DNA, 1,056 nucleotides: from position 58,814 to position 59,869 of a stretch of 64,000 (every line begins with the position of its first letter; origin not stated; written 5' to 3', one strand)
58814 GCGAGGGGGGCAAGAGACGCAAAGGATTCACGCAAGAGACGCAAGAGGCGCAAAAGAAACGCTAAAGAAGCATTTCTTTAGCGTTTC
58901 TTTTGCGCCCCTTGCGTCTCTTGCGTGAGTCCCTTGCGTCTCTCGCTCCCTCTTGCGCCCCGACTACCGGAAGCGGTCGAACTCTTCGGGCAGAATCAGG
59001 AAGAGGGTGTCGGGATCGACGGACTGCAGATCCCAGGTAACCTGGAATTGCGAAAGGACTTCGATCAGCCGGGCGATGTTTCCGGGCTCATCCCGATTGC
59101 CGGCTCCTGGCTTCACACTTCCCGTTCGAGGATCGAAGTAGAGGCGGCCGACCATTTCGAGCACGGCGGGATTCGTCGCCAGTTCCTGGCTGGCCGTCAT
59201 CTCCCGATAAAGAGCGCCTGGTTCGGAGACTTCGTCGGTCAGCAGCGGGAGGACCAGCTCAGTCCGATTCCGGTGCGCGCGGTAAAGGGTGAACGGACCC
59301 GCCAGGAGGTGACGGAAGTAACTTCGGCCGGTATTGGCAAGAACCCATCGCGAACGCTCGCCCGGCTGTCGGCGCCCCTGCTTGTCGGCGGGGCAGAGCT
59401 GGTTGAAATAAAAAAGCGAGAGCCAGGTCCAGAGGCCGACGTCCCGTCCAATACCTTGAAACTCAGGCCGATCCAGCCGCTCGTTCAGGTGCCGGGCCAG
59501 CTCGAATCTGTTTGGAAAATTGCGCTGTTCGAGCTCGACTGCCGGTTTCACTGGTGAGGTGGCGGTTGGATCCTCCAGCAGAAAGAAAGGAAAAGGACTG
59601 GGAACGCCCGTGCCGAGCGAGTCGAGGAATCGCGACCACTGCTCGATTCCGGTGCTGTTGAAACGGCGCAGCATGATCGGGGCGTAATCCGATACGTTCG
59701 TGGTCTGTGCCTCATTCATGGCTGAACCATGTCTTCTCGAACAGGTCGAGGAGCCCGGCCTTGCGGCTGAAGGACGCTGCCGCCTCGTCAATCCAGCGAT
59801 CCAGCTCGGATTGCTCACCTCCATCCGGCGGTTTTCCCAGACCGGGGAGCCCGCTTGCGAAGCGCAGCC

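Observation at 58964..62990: Three-gene operon led by a MutL/MORC-like GHKL ATPase with two domain-less partners: candidate conflict/defence module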

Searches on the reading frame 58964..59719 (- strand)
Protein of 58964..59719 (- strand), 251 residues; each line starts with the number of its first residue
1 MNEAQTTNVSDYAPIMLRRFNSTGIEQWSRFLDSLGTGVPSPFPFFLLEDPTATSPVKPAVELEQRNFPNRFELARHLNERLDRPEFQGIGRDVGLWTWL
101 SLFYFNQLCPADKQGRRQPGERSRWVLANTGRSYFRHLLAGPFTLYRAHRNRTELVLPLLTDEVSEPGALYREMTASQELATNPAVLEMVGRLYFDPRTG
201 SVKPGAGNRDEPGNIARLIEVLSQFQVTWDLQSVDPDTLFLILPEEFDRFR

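Call 3: search_protein_families(library=pfam, proteins=[window:58964-59719:-], max_evalue=1)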
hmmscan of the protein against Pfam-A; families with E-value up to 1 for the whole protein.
window:58964-59719:- (251 aa): 0 families

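Call 4: search_protein_families(library=padloc, proteins=[window:58964-59719:-], max_evalue=1)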
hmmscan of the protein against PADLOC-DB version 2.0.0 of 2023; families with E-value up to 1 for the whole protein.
window:58964-59719:- (251 aa): 0 families

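Call 5: search_protein_families(library=ncbifam, proteins=[window:58964-59719:-], max_evalue=1)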
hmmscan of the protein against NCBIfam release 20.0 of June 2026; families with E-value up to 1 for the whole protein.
window:58964-59719:- (251 aa): 0 families

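Call 18: find_homologous_proteins(query=window:58964-59719:-)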
Query window:58964-59719:- (251 aa): 411 proteins with E <= 0.001 among 1372 candidates; the best 120 are listed.
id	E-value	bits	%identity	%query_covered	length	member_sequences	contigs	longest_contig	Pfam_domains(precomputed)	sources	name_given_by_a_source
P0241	7.4e-168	574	100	100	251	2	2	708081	-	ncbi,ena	-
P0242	1.5e-138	478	83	100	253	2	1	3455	-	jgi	-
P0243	3.9e-108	379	66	100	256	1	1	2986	-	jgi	-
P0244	9.9e-104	364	63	100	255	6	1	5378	-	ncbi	-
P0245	1.9e-75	272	53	94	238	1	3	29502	-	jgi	jgi:hypothetical protein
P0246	4.0e-68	248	47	94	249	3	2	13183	-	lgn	-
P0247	2.4e-67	245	50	94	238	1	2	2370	-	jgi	jgi:hypothetical protein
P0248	8.8e-66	240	47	94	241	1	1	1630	-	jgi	jgi:hypothetical protein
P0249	2.9e-65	238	48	94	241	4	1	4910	-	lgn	-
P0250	8.2e-65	237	46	94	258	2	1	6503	-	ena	-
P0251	1.5e-64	236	45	94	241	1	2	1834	-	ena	-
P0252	3.3e-64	235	48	94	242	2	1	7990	-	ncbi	-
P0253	4.4e-64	234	47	94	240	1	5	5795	PF19866.5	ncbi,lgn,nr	ncbi:MAG: hypothetical protein N2255_00975 [Kiritimatiellae bacterium]|nr:hypothetical protein [Kiri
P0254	4.6e-64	234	46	94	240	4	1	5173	-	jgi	jgi:hypothetical protein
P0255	8.4e-64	233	46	94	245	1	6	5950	PF19866.5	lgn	-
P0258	2.9e-63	232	46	94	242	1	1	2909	PF19866.5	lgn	-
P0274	1.2e-60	223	43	93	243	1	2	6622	PF19866.5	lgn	-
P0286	8.8e-60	220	45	94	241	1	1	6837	PF19866.5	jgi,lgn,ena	-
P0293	1.7e-59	219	45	94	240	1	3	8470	PF19866.5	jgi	-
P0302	4.1e-59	218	42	94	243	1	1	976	PF19866.5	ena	-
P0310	1.6e-58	216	41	93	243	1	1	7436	PF19866.5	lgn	-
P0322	1.2e-57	213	43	94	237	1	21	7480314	-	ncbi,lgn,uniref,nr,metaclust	ncbi:hypothetical protein LuPra_00592 [Luteitalea pratensis]|uniref:Uncharacterized protein n=1 Tax=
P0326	2.4e-57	212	44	94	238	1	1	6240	PF19866.5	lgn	-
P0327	2.8e-57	212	43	94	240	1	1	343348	PF19866.5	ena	-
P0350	7.2e-56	207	41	94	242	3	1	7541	PF19866.5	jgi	jgi:hypothetical protein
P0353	8.8e-56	207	42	93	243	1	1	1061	PF19866.5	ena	-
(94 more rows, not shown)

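Call 21: search_protein_families(library=pfam, alignment_id=A2, max_evalue=0.1)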
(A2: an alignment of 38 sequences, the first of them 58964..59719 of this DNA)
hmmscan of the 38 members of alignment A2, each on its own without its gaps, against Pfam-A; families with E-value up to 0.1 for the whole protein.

A. member 1, window:58964-59719:- (251 aa): 0 families

B. families by the number of members that match (of 38 scanned): 6 families
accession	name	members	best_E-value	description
PF19866.4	DUF6339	4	0.0087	Family of unknown function (DUF6339)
PF03705.20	CheR_N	2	0.0071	CheR methyltransferase, all-alpha domain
PF19072.5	DUF5768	2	0.023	Family of unknown function (DUF5768)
PF22800.1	CFAP410_C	1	0.049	CFAP410 C-terminal domain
PF23518.1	WW_2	1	0.056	WW domain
PF05752.16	Calici_MSP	1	0.075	Calicivirus minor structural protein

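Call 23: search_solved_structures(query=A2, max_evalue=10)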
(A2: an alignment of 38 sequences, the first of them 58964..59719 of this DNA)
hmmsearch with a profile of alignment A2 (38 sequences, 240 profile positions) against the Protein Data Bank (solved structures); distinct sequences matched with E-value up to 10: 3.
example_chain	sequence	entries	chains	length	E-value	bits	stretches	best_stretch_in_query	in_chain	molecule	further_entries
2pc6_A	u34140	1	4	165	0.013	18.2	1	152-223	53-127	Probable acetolactate synthase isozyme III (Small subunit)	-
3hp0_A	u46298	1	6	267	0.026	17.3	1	2-43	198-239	Putative polyketide biosynthesis enoyl-CoA hydratase homolog pksH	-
8znk_A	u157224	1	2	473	1.5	11.5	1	131-197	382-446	chromone glycosyltransferase (UGT93BB1)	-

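Call 76: predict_structure(alignment_id=A6)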
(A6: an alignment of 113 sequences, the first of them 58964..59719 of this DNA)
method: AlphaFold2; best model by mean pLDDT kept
length: 251 residues; sequences in the alignment: 113
mean_pLDDT: 93.9   pTM: 0.89
mean pLDDT of the five models: 93.9, 93.8, 93.6, 93.5, 92.7
residues with pLDDT >= 90: 231; 70-90: 9; 50-70: 5; < 50: 6
segments of 3 or more residues with pLDDT < 50: 1-6
pLDDT, mean of each block of 10 residues (from residue 1): 48 91 98 95 97 97 96 98 93 97 98 95 93 92 97 98 96 95 97 97 96 97 94 95 97 94
secondary structure, 60 per line:
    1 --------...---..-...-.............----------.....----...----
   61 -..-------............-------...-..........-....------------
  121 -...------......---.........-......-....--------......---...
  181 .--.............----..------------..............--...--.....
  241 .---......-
elements in order: E18-20 H22-34 H45-49 E54-56 H71-82 H94-103 H105-108 H131-136 H140-148 H150-155 H157-160 H169-174 H178-181 H184-194 H215-228 H236-241 H245-250

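Call 87: fold_search(model_id=the predicted structure, library=viral)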
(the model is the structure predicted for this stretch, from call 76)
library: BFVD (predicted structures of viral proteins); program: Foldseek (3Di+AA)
matches with E <= 10: 16; with E <= 0.001: 0
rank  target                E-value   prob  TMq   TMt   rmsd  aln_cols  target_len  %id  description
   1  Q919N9                4.0e+00  0.02  0.09  0.06  13.9        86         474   17  CUN030 similar to AcMNPV ORF142 [Culex nigripalpus nucleopolyhedrovirus (isolate Florida/1997)]
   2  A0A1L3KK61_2          4.7e+00  0.02  0.10  0.04  13.1        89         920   19  (no name in the UniProt tables at hand)
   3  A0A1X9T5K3            4.7e+00  0.01  0.18  0.15  15.1       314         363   10  ROP-like motif protein [Ranid herpesvirus 3]
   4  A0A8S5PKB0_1          5.5e+00  0.01  0.14  0.06  15.1       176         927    9  Nuclear pore complex protein [Siphoviridae sp. ctL0q1]
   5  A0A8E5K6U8            6.2e+00  0.02  0.11  0.17  14.0       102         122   18  (no name in the UniProt tables at hand)
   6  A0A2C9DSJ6            6.2e+00  0.01  0.15  0.08  17.8       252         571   13  Protein E6 homolog [Western grey kangaroopox virus]
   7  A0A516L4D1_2          6.2e+00  0.01  0.12  0.06  17.8       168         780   14  (no name in the UniProt tables at hand)
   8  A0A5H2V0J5            6.9e+00  0.01  0.11  0.11  11.0       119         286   15  Scaffolding protein [Acinetobacter phage vB_AbaP_APK37]
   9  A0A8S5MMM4            8.1e+00  0.02  0.10  0.29   9.8        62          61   13  Uncharacterized protein [Siphoviridae sp. ctxc31]
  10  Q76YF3                8.1e+00  0.01  0.11  0.10  16.3       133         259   10  Uncharacterized protein [Aeromonas phage Aeh1]
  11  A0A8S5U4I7            8.6e+00  0.00  0.09  0.06  20.0       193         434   14  DNA polymerase [Caudovirales sp. ct2KA10]
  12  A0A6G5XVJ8            9.1e+00  0.03  0.08  0.09   8.4        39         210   20  (no name in the UniProt tables at hand)
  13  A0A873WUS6            9.1e+00  0.01  0.16  0.07  21.9       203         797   11  Uncharacterized protein [Klebsiella phage Miami]
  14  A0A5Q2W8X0            9.1e+00  0.01  0.12  0.08  16.3       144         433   12  (no name in the UniProt tables at hand)
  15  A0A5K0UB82            9.1e+00  0.01  0.08  0.04  20.6       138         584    6  Putative transposase [Yasminevirus sp. GU-2018]
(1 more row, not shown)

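Call 92: search_protein_families(library=phrogs, proteins=[window:58964-59719:-], max_evalue=0.1)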
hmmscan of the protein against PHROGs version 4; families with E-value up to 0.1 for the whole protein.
window:58964-59719:- (251 aa): 0 families

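Call 94: find_encoding_contigs(protein=P0322, flank=10000, max_places=2)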
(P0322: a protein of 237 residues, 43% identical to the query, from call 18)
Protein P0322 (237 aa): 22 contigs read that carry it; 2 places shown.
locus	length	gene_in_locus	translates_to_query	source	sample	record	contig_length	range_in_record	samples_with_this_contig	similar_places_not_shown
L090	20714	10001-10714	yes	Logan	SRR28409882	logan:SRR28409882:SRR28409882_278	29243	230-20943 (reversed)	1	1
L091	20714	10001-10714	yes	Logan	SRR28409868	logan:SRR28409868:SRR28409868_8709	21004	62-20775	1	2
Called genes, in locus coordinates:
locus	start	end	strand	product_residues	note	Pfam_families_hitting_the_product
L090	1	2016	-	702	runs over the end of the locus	PF00486:Trans_reg_C, PF00930:DPPIV_N (faint), PF26549:Tricorn_N, PF07676:PD40 (weak), PF07676:PD40 (weak), PF26549:Tricorn_N (weak), PF26550:Tricorn_2nd (weak), PF26549:Tricorn_N, +1 more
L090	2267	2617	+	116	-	-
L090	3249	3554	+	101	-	-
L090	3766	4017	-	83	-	-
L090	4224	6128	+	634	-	PF13361:UvrD_C (weak)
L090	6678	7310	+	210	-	-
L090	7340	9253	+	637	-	-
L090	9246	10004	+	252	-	-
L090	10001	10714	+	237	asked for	-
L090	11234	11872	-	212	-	PF00145:DNA_methylase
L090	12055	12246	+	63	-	-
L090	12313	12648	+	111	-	-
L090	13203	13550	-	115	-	-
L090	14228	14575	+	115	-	PF05930:Phage_AlpA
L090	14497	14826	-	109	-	-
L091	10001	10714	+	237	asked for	-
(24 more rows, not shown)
